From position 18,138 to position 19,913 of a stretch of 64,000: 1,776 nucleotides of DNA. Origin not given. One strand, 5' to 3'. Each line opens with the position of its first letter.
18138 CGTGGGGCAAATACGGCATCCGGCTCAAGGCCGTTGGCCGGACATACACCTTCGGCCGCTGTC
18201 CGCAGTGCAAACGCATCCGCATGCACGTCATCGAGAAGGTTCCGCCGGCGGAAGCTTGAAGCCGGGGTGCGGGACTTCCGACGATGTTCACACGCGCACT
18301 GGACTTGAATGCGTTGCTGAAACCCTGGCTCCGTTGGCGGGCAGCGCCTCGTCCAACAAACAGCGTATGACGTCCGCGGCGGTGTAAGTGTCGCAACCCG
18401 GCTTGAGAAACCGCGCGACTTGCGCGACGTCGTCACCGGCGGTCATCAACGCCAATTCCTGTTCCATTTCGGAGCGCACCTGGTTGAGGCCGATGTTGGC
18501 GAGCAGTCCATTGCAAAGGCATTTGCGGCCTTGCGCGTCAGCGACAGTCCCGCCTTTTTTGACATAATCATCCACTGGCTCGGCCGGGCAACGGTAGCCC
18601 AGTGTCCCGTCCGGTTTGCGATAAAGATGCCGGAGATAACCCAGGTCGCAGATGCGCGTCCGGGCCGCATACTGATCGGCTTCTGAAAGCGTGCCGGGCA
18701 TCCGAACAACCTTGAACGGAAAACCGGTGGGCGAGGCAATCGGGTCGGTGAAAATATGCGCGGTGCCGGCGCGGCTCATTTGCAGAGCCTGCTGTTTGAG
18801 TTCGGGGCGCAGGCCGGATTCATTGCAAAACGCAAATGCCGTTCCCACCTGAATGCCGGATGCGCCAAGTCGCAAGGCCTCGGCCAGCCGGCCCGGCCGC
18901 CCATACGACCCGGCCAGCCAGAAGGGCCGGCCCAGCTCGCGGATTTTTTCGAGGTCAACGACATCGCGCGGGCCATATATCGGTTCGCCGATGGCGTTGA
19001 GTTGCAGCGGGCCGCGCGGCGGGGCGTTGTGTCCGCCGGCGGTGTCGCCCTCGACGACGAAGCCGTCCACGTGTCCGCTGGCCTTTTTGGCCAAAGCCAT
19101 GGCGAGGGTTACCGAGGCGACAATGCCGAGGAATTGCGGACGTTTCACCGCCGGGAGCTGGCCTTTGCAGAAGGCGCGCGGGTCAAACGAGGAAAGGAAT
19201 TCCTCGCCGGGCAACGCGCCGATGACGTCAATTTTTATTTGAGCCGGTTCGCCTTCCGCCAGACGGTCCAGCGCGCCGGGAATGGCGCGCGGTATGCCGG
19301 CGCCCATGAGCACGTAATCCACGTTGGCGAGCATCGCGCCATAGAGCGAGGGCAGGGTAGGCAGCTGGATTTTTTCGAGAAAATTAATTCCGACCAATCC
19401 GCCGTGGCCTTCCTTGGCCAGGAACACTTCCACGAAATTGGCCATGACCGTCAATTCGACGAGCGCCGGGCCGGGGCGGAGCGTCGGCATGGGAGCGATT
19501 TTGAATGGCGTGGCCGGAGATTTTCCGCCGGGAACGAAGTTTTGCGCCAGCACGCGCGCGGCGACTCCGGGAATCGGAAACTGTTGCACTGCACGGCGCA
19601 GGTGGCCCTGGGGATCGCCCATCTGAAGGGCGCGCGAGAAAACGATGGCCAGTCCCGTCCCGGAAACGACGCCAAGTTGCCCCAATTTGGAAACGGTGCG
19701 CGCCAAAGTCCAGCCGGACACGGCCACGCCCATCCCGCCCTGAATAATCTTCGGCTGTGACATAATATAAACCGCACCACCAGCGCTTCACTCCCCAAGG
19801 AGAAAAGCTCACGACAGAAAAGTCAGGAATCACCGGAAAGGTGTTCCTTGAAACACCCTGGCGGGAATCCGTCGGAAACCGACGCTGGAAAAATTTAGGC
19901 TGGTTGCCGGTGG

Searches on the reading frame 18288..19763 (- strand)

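Call 73: search_protein_families(library=pfam, proteins=[window:18288-19763:-], max_evalue=0.00001)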
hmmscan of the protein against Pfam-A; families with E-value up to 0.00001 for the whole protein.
window:18288-19763:- (491 aa): 1 family
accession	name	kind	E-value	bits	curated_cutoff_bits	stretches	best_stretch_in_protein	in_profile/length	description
PF03060.21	NMO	-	4.6e-14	53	28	1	212-332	135-247/331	Nitronate monooxygenase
